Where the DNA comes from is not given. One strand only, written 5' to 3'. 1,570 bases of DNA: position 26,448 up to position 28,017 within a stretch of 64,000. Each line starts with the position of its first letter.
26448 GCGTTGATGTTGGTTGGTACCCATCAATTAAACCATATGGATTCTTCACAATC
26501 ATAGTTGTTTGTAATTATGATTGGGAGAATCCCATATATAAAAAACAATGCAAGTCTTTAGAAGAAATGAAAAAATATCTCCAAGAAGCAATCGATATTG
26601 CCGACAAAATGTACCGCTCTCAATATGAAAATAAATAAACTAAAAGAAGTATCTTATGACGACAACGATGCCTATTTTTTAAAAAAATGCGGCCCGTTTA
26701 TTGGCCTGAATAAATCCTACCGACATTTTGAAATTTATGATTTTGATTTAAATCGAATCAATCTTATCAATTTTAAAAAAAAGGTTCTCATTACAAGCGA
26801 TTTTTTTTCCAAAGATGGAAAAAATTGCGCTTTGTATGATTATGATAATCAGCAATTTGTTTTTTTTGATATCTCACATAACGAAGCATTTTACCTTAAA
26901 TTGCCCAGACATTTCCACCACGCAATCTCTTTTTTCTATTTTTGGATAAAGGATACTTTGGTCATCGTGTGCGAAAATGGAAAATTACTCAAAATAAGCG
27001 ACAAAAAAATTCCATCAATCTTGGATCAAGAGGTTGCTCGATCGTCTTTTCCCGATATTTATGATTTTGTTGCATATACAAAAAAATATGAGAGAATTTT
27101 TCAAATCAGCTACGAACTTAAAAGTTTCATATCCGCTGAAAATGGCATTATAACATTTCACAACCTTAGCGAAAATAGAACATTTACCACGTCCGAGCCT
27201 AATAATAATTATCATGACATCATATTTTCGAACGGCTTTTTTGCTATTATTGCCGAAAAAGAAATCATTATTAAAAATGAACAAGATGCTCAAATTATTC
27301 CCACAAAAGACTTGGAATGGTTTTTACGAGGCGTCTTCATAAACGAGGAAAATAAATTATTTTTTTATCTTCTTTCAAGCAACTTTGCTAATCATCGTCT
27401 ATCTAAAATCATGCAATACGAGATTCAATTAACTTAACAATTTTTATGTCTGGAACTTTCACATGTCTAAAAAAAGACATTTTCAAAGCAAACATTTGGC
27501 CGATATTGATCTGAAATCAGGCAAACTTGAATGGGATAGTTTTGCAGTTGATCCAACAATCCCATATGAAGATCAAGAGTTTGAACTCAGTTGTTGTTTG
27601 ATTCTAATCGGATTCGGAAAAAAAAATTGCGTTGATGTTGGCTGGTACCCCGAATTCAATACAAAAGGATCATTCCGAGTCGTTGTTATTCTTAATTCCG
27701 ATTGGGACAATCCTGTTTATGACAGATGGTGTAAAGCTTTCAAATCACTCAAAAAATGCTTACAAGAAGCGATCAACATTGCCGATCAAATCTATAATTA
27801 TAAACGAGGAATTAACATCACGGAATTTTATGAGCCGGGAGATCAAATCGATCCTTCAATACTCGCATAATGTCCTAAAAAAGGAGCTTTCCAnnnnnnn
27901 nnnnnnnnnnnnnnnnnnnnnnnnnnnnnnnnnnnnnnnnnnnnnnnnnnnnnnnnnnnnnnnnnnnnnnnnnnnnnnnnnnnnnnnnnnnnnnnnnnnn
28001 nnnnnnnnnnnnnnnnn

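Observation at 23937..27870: Candidate polymorphic toxin plus immunity-gene array inserted between housekeeping genes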

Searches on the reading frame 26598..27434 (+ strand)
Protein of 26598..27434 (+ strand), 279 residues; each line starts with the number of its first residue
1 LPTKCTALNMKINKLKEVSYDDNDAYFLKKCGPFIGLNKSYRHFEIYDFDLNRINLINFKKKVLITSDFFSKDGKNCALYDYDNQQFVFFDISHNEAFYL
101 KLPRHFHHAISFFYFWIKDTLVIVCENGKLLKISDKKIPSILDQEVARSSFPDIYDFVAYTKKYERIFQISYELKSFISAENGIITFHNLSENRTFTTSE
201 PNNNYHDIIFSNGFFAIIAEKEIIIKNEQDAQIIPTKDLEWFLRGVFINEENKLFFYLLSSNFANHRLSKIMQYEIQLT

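Call 3: search_protein_families(library=pfam, proteins=[window:26598-27434:+], max_evalue=1)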
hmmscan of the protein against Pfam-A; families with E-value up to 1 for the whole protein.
window:26598-27434:+ (279 aa): 1 family
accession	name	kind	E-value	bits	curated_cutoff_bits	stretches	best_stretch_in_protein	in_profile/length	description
PF20986.2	DUF6849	-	0.019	15.4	27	1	205-234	8-37/69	Domain of unknown function (DUF6849)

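Call 4: search_protein_families(library=ncbifam, proteins=[window:26598-27434:+], max_evalue=1)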
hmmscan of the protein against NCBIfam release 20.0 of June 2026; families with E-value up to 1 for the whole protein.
window:26598-27434:+ (279 aa): 0 families

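Call 75: search_dna_similar(query=window:26625-27434:+, collection=plasmids, mode=protein, max_evalue=0.001, max_rows=10)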
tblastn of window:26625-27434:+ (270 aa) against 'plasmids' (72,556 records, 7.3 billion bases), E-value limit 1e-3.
No match.

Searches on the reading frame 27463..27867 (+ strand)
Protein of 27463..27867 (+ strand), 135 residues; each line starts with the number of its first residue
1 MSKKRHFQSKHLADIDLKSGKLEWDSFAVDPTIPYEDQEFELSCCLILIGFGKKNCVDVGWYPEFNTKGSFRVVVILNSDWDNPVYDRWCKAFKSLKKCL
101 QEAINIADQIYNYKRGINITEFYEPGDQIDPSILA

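Call 3: search_protein_families(library=pfam, proteins=[window:27463-27867:+], max_evalue=1)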
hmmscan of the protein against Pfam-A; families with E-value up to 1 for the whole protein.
window:27463-27867:+ (135 aa): 1 family
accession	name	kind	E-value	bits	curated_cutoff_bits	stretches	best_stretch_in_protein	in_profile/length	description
PF24102.1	FLAD1_M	-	0.14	12.4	27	1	56-102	30-71/78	FAD synthase, middle domain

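Call 4: search_protein_families(library=ncbifam, proteins=[window:27463-27867:+], max_evalue=1)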
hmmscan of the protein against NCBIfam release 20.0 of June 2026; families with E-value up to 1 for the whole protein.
window:27463-27867:+ (135 aa): 0 families
